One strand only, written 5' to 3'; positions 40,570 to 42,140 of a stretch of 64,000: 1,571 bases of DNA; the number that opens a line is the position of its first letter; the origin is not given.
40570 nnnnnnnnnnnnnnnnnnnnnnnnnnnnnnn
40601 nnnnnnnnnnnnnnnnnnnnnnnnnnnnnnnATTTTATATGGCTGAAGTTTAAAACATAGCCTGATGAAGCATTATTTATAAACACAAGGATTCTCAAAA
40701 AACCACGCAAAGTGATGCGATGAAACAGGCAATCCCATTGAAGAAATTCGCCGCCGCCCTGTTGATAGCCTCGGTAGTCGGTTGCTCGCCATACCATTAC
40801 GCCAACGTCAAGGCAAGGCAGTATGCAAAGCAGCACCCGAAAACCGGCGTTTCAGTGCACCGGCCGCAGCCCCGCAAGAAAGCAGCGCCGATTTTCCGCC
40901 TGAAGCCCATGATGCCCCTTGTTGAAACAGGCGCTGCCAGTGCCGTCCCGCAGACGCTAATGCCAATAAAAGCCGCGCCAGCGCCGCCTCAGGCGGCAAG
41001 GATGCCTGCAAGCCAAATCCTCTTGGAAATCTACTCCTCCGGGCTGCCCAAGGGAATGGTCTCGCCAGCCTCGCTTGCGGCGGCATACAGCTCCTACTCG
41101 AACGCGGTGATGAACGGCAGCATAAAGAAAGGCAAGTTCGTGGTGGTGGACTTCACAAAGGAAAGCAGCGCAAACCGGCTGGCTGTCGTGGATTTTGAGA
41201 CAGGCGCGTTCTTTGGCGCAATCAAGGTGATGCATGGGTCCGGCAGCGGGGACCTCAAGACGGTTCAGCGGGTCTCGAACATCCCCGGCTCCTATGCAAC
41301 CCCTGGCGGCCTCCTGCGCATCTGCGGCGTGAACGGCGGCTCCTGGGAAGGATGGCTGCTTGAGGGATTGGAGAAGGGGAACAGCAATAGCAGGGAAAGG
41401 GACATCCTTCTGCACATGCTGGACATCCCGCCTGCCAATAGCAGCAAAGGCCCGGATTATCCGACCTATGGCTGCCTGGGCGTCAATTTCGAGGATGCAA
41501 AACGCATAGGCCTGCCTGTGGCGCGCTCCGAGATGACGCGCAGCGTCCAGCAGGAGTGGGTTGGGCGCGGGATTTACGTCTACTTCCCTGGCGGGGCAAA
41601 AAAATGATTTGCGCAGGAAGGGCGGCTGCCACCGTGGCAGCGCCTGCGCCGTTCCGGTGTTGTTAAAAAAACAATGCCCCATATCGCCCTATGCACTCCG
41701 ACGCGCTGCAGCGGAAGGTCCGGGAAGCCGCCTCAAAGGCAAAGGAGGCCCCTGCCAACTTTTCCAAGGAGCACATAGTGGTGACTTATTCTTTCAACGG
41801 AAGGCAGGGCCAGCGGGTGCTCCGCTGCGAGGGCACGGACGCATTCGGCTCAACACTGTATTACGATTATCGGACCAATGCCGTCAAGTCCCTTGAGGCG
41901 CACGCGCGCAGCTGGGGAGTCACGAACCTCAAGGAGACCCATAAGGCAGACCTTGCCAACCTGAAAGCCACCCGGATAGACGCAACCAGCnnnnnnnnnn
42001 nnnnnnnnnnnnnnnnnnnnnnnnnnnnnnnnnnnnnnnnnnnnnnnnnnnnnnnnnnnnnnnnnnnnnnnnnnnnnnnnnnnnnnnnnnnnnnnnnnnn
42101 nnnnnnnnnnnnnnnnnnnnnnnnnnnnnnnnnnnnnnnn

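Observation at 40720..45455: Peptidoglycan-type enzyme pair in an archaeon: L,D-transpeptidase-like lipoprotein plus 1254-aa multidomain hydrolase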

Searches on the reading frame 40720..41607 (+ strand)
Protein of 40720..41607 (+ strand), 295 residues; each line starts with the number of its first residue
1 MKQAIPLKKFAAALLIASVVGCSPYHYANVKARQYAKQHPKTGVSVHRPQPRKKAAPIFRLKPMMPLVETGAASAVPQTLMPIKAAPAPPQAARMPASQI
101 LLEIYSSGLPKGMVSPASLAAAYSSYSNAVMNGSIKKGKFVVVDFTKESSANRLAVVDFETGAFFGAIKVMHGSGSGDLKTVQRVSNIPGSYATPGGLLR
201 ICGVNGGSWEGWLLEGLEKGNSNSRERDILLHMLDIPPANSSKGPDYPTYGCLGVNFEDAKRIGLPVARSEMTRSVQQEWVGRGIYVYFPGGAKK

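Call 3: search_protein_families(library=pfam, proteins=[window:40720-41607:+], max_evalue=1)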
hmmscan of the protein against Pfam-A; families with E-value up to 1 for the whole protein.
window:40720-41607:+ (295 aa): 1 family
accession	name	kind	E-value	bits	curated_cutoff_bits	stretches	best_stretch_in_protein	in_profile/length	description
PF13645.11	YkuD_2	-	1.1e-19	71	27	1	113-262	4-155/169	L,D-transpeptidase catalytic domain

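Call 4: search_protein_families(library=ncbifam, proteins=[window:40720-41607:+], max_evalue=1)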
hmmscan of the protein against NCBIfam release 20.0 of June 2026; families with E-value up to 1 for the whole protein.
window:40720-41607:+ (295 aa): 1 family
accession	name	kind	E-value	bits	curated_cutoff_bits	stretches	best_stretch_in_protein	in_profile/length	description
NF033176.1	auto_AIDA-I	exception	0.056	10.8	1200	1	116-185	814-881/1287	autotransporter adhesin AIDA-I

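Call 8: search_solved_structures(query=window:40720-41607:+, max_evalue=1, show_alignments=2)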
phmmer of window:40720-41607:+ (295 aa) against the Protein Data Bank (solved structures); distinct sequences matched with E-value up to 1: 0.

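Call 12: find_homologous_proteins(query=window:40720-41607:+)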
Query window:40720-41607:+ (295 aa): 9 proteins with E <= 0.001 among 5696 candidates.
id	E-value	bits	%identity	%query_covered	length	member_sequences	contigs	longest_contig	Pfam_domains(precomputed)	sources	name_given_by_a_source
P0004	1.7e-193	659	100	100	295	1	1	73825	PF13645.12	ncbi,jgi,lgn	ncbi:MAG: murein L,D-transpeptidase catalytic domain-containing protein [Candidatus Micrarchaeia arc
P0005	1.1e-136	473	71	100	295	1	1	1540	PF13645.12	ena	-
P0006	2.4e-127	442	69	100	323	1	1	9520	PF13645.12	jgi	jgi:hypothetical protein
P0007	4.1e-126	438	68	100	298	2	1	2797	PF13645.12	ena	-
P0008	6.9e-123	428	66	96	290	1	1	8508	PF13645.12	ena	-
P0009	1.5e-111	391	62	100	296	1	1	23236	PF13645.12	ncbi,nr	ncbi:MAG: murein L,D-transpeptidase catalytic domain family protein [Candidatus Micrarchaeota archae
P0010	2.8e-40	157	42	64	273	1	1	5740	PF13645.12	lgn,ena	-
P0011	6.2e-39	152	45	63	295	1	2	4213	PF13645.12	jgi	-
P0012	4.2e-5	41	30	51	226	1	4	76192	PF13645.12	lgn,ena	-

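Call 19: find_encoding_contigs(protein=P0009, flank=10000, max_places=3)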
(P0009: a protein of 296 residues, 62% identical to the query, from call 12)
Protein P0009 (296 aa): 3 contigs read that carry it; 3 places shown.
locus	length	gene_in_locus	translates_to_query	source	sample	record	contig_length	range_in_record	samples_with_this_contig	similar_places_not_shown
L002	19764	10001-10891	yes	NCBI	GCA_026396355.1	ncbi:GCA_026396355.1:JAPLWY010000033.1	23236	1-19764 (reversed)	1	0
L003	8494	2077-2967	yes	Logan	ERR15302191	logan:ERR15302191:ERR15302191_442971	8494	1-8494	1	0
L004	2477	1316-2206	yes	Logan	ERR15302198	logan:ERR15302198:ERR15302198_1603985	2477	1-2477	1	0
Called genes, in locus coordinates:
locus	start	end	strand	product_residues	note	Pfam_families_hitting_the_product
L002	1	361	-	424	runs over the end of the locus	PF12439:GDE_N, PF06202:GDE_C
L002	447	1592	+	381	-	PF08323:Glyco_transf_5, PF13439:Glyco_transf_4, PF13579:Glyco_trans_4_4, PF20706:GT4-conflict, PF00534:Glycos_transf_1, PF13692:Glyco_trans_1_4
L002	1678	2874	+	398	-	PF03065:Glyco_hydro_57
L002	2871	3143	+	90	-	-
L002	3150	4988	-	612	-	PF05693:Glycogen_syn, PF08323:Glyco_transf_5, PF13692:Glyco_trans_1_4 (faint), PF00534:Glycos_transf_1 (weak), PF20706:GT4-conflict (weak)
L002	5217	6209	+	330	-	-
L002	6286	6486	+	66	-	-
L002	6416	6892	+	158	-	-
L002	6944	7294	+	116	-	-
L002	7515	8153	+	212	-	-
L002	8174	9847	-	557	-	PF00133:tRNA-synt_1, PF01406:tRNA-synt_1e (faint), PF09334:tRNA-synt_1g, PF08264:Anticodon_1, PF19303:Anticodon_3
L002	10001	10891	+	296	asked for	PF13645:YkuD_2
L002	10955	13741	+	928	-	-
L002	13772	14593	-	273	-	-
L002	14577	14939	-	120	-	-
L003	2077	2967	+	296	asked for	PF13645:YkuD_2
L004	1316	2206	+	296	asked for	PF13645:YkuD_2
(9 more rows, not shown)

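Call 20: find_encoding_contigs(protein=P0006, flank=10000, max_places=3)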
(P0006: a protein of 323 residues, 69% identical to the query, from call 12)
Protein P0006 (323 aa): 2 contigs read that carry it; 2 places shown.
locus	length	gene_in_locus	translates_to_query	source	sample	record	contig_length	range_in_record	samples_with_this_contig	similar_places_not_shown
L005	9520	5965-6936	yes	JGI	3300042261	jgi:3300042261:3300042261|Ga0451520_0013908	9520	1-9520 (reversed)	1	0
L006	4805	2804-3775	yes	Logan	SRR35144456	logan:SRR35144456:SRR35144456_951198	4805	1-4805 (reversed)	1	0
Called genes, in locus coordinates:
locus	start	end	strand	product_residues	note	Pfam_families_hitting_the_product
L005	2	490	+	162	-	?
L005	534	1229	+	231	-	PF02002:TFIIE_alpha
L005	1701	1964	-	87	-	PF05239:PRC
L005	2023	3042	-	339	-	PF00348:polyprenyl_synt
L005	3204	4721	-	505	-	PF27854:Heavy_Cys_CGP (weak)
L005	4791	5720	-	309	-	PF08438:YGR210-like_G4, PF02824:TGS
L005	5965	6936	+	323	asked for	PF13645:YkuD_2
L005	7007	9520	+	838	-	?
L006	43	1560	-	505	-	PF27854:Heavy_Cys_CGP (weak)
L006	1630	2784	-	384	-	PF00009:GTP_EFTU (faint), PF01926:MMR_HSR1, PF02421:FeoB_N (faint), PF08438:YGR210-like_G4, PF02824:TGS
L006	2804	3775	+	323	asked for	PF13645:YkuD_2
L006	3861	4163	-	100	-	-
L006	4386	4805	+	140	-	?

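Call 21: find_encoding_contigs(protein=P0012, flank=8000, max_places=3)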
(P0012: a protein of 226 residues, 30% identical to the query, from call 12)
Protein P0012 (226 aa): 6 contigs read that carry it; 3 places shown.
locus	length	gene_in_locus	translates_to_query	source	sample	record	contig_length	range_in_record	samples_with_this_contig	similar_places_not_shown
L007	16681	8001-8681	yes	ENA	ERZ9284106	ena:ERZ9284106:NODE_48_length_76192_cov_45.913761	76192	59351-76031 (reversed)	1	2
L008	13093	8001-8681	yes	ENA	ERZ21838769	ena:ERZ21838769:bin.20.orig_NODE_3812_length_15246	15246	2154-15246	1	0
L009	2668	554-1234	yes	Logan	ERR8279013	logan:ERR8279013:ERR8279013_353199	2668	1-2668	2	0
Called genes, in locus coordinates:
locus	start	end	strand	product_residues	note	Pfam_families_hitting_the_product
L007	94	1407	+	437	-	PF01408:GFO_IDH_MocA, PF19051:GFO_IDH_MocA_C2, PF02894:GFO_IDH_MocA_C (weak), PF22725:GFO_IDH_MocA_C3 (weak), PF19051:GFO_IDH_MocA_C2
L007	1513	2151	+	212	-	PF18762:Kinase-PolyVal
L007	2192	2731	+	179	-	PF00583:Acetyltransf_1, PF13508:Acetyltransf_7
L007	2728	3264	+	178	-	PF13420:Acetyltransf_4, PF13302:Acetyltransf_3, PF00583:Acetyltransf_1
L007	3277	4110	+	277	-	PF16743:PliI (faint)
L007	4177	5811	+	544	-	PF20142:Scaffold, PF03734:YkuD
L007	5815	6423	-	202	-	PF00877:NLPC_P60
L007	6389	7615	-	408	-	-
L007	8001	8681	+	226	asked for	PF13645:YkuD_2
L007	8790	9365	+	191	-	-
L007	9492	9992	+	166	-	PF14060:DUF4252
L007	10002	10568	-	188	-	PF04367:DUF502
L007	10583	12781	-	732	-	PF00930:DPPIV_N, PF26549:Tricorn_N (faint), PF07676:PD40 (faint), PF01738:DLH, PF02129:Peptidase_S15, PF00561:Abhydrolase_1 (weak), PF00326:Peptidase_S9, PF12146:Hydrolase_4 (faint)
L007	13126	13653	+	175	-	PF06782:UPF0236 (weak)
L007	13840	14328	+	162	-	-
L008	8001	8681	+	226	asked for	PF13645:YkuD_2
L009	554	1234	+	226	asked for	PF13645:YkuD_2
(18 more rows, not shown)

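Call 33: find_encoding_contigs(protein=P0010, flank=6000, max_places=2)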
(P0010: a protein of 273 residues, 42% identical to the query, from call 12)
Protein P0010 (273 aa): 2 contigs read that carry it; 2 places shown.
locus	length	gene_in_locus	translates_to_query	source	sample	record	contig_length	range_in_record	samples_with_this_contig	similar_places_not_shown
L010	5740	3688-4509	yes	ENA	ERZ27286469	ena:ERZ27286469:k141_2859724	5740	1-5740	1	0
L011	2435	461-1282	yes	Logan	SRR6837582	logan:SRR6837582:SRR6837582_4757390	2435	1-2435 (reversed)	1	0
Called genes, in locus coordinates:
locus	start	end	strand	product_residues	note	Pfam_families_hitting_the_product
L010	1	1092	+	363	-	?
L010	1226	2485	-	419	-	PF00149:Metallophos, PF12850:Metallophos_2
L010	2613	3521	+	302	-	PF08271:Zn_Ribbon_TF, PF00382:TFIIB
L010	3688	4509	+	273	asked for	PF13645:YkuD_2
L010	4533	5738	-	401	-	?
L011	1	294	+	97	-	?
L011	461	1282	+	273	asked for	PF13645:YkuD_2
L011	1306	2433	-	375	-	?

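Call 34: find_encoding_contigs(protein=P0011, flank=6000, max_places=2)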
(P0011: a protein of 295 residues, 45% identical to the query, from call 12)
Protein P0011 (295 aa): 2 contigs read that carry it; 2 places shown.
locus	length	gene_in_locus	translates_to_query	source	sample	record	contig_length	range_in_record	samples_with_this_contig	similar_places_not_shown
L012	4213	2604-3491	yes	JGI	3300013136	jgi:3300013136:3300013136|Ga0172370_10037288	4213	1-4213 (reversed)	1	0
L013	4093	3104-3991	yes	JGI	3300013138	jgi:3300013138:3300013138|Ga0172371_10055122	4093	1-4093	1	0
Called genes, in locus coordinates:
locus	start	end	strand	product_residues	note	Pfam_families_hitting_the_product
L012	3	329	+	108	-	?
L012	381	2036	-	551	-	PF00118:Cpn60_TCP1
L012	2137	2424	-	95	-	PF21473:OB_Ssb-like, PF01336:tRNA_anti-codon (weak)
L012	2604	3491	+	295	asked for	PF13645:YkuD_2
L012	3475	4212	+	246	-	?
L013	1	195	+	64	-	?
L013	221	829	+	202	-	-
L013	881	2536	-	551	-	PF00118:Cpn60_TCP1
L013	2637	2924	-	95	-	PF21473:OB_Ssb-like, PF01336:tRNA_anti-codon (weak)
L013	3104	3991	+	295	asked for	PF13645:YkuD_2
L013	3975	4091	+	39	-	?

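Call 50: find_homologous_proteins(query=A3, max_evalue=0.00001)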
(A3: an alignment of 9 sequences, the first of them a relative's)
Query A3 (9 sequences) (295 aa, profile of the alignment): 4798 proteins with E <= 0.00001 among 8000 candidates; the best 120 are listed.
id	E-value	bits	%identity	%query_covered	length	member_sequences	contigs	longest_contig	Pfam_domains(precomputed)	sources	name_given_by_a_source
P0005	2.8e-148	511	71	100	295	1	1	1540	PF13645.12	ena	-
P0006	2.4e-147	508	69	100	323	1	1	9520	PF13645.12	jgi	jgi:hypothetical protein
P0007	7.4e-145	500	68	100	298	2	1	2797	PF13645.12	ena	-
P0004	7.9e-145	500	100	100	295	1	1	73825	PF13645.12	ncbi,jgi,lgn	ncbi:MAG: murein L,D-transpeptidase catalytic domain-containing protein [Candidatus Micrarchaeia arc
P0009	7.8e-143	493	62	100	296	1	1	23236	PF13645.12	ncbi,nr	ncbi:MAG: murein L,D-transpeptidase catalytic domain family protein [Candidatus Micrarchaeota archae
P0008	4.5e-136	471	66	96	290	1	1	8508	PF13645.12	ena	-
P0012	3.4e-60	222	30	51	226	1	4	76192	PF13645.12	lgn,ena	-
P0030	8.3e-55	204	30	42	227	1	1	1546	PF13645.12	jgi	jgi:hypothetical protein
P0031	4.0e-54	202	33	40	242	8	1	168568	PF13645.12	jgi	jgi:hypothetical protein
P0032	1.3e-52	197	31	42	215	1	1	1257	PF13645.12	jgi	-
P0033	2.5e-52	196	32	38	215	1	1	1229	PF13645.12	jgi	-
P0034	1.3e-51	194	31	55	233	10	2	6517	PF13645.12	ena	-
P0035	4.0e-51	192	31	42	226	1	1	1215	PF13645.12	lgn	-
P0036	4.9e-51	192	32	38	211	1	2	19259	PF13645.12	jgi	-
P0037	5.3e-51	192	31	53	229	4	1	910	PF13645.12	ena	-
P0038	7.9e-51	191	32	40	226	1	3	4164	PF13645.12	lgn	-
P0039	9.9e-51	191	30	54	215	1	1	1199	PF13645.12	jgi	jgi:hypothetical protein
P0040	1.4e-50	190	31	38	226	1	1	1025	PF13645.12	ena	-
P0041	1.4e-50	190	32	38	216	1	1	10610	PF13645.12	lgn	-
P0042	2.0e-50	190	32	38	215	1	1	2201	PF13645.12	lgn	-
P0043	2.8e-50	189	34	33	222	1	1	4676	PF13645.12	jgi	-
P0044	3.0e-50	189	32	39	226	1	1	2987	PF13645.12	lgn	-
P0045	3.2e-50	189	33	35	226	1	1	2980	PF13645.12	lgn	-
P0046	3.3e-50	189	31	40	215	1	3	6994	PF13645.12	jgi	jgi:hypothetical protein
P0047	3.9e-50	189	31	42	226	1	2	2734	PF13645.12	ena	-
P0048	4.1e-50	189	32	38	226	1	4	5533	PF13645.12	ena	-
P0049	4.3e-50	189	32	38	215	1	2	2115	PF13645.12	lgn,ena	-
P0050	5.2e-50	189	32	38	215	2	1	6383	PF13645.12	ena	-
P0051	6.3e-50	188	33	40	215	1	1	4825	PF13645.12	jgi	jgi:hypothetical protein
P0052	9.1e-50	188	32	38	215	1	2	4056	PF13645.12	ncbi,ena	-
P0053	1.1e-49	188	31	35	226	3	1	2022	PF13645.12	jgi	jgi:hypothetical protein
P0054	1.2e-49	187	34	31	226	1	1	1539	PF13645.12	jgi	jgi:hypothetical protein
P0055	1.5e-49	187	29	52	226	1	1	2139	PF13645.12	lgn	-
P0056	1.5e-49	187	32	35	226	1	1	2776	PF13645.12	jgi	jgi:hypothetical protein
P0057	1.6e-49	187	31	40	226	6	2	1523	PF13645.12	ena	-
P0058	1.7e-49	187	31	40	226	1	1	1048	PF13645.12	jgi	-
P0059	1.7e-49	187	32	42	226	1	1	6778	PF13645.12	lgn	-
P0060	2.3e-49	186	31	42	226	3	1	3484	PF13645.12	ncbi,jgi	-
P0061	2.3e-49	186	31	38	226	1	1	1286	PF13645.12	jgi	-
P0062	2.3e-49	186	32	38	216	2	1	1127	PF13645.12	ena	-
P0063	2.5e-49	186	34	31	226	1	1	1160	PF13645.12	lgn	-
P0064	2.6e-49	186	34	31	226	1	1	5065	PF13645.12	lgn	-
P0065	2.7e-49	186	31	42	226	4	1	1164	PF13645.12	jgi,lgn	-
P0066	3.1e-49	186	35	31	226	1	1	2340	PF13645.12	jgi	jgi:hypothetical protein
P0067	3.5e-49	186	32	38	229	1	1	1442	PF13645.12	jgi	jgi:hypothetical protein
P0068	4.1e-49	186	34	38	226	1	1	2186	PF13645.12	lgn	-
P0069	5.1e-49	185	31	35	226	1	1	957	PF13645.12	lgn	-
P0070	5.2e-49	185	30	40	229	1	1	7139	PF13645.12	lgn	-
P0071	6.4e-49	185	33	32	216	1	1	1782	PF13645.12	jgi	jgi:hypothetical protein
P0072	1.0e-48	184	34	31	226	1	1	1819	PF13645.12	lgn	-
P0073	1.1e-48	184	32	33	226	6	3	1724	PF13645.12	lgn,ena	-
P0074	1.4e-48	184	29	57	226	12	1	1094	PF13645.12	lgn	-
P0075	1.5e-48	184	33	42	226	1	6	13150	PF13645.12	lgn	-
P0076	1.5e-48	184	33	42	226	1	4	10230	PF13645.12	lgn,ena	-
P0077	1.6e-48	184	28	51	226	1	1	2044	PF13645.12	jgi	-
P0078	1.7e-48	184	32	33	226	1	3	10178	PF13645.12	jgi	jgi:hypothetical protein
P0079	2.0e-48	183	32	33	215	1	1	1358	PF13645.12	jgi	jgi:hypothetical protein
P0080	2.1e-48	183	32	33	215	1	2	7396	PF13645.12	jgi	jgi:hypothetical protein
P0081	2.3e-48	183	34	38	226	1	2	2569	PF13645.12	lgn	-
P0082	2.6e-48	183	31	38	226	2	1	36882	PF13645.12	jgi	jgi:hypothetical protein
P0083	2.8e-48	183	33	38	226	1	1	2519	PF13645.12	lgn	-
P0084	3.2e-48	183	35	31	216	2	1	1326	PF13645.12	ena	-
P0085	3.3e-48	183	29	52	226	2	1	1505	PF13645.12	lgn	-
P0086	3.4e-48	183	28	55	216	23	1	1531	PF13645.12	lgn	-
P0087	3.6e-48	183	35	38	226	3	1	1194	PF13645.12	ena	-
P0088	4.5e-48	182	26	68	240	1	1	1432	PF13645.12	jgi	jgi:hypothetical protein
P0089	4.7e-48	182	34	40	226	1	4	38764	PF13645.12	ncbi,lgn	-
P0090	5.0e-48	182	34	38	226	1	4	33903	PF13645.12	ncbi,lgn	-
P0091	9.0e-48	181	31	39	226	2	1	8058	PF13645.12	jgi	-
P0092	9.6e-48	181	28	54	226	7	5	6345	PF13645.12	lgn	-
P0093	9.9e-48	181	30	46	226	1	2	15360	PF13645.12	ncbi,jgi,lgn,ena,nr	ncbi:MAG TPA: murein L,D-transpeptidase catalytic domain family protein [Draconibacterium sp.]|nr:mu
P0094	1.1e-47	181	29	46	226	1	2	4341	PF13645.12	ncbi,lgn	-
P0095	1.2e-47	181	31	46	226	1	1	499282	PF13645.12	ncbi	-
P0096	1.2e-47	181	29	46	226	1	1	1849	PF13645.12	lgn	-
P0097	1.2e-47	181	34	31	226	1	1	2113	PF13645.12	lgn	-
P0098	1.3e-47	181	26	67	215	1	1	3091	PF13645.12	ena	-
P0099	1.4e-47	181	29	44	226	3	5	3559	PF13645.12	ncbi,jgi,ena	jgi:hypothetical protein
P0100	1.5e-47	181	31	51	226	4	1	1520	PF13645.12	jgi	jgi:hypothetical protein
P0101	1.7e-47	180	34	31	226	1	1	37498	PF13645.12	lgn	-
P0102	1.8e-47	180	33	35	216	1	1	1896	PF13645.12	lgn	-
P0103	2.4e-47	180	33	39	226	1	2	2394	PF13645.12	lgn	-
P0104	2.4e-47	180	27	54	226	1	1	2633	PF13645.12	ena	-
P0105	2.4e-47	180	30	46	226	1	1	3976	PF13645.12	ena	-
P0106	2.5e-47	180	34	37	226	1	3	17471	PF13645.12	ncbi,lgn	-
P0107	2.5e-47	180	34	37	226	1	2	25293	PF13645.12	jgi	-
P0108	3.6e-47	179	28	44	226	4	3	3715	PF13645.12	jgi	-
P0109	3.9e-47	179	32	38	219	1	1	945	PF13645.12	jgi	jgi:hypothetical protein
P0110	4.4e-47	179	30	46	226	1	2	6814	PF13645.12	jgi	jgi:hypothetical protein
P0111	4.9e-47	179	30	42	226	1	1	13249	PF13645.12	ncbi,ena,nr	ncbi:MAG TPA: murein L,D-transpeptidase catalytic domain family protein [Draconibacterium sp.]|nr:mu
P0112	5.0e-47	179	29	46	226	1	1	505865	PF13645.12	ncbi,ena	-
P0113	5.0e-47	179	33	38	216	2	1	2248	PF13645.12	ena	-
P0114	5.4e-47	179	30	46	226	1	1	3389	PF13645.12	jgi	jgi:hypothetical protein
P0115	5.4e-47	179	30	46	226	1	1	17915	PF13645.12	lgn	-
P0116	5.8e-47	179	31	43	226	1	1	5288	PF13645.12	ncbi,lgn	-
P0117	6.1e-47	179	32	38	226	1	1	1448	PF13645.12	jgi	jgi:hypothetical protein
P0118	7.3e-47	178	30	42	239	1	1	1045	PF13645.12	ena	-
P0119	7.3e-47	178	29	46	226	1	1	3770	PF13645.12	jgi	jgi:hypothetical protein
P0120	7.4e-47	178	30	42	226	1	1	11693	PF13645.12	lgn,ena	-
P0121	8.0e-47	178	31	43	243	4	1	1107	PF13645.12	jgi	jgi:hypothetical protein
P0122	8.4e-47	178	29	46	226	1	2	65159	PF13645.12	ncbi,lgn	-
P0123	8.4e-47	178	30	42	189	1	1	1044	PF13645.12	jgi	jgi:hypothetical protein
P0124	8.9e-47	178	33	38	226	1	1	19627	PF13645.12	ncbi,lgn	ncbi:MAG: murein L,D-transpeptidase catalytic domain family protein [Draconibacterium sp.]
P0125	1.2e-46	178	31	43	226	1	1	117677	PF13645.12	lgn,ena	-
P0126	1.3e-46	177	27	55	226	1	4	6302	PF13645.12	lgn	-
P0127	1.4e-46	177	27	55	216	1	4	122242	PF13645.12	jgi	jgi:hypothetical protein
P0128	1.4e-46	177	29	46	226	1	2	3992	PF13645.12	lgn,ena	-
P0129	1.5e-46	177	29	46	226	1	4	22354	PF13645.12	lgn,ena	-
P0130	1.5e-46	177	29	46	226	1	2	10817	PF13645.12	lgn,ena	-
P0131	1.5e-46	177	32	35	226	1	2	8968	PF13645.12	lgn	-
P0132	1.6e-46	177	33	43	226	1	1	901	PF13645.12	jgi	jgi:hypothetical protein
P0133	1.6e-46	177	27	55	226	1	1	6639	PF13645.12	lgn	-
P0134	1.6e-46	177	28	55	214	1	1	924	PF13645.12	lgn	-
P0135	1.7e-46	177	30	35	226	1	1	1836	PF13645.12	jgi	-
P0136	1.7e-46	177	27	55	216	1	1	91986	PF13645.12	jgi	jgi:hypothetical protein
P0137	1.9e-46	177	29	46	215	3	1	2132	PF13645.12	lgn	-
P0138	2.0e-46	177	29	46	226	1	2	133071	PF13645.12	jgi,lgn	jgi:hypothetical protein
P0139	2.0e-46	177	29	46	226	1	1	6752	PF13645.12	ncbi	-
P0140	2.0e-46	177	32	35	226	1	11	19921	PF13645.12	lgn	-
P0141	2.2e-46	177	27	54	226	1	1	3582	PF13645.12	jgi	jgi:hypothetical protein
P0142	2.3e-46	177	29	46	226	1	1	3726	PF13645.12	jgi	jgi:hypothetical protein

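Call 98: search_protein_families(library=phrogs, proteins=[window:40720-41607:+], max_evalue=1)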
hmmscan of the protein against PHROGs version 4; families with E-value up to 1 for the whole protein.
window:40720-41607:+ (295 aa): 1 family
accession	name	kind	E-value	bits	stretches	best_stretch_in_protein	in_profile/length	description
phrog_25621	-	unknown function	0.22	12.5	1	117-156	74-113/118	-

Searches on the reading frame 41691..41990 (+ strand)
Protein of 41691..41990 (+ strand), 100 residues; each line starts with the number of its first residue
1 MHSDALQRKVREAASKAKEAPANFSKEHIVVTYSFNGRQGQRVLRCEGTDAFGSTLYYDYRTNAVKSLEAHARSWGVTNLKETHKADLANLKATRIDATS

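Call 31: search_protein_families(library=pfam, proteins=[window:41691-41990:+], max_evalue=10)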
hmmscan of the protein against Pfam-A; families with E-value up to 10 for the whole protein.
window:41691-41990:+ (100 aa): 1 family
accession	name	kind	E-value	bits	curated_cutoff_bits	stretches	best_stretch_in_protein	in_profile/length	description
PF14962.11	AIF-MLS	-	0.035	14.4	29.9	1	57-94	61-95/192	Mitochondria Localisation Sequence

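Call 98: search_protein_families(library=phrogs, proteins=[window:41691-41981:+], max_evalue=1)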
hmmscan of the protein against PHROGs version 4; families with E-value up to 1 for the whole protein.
window:41691-41981:+ (97 aa): 0 families
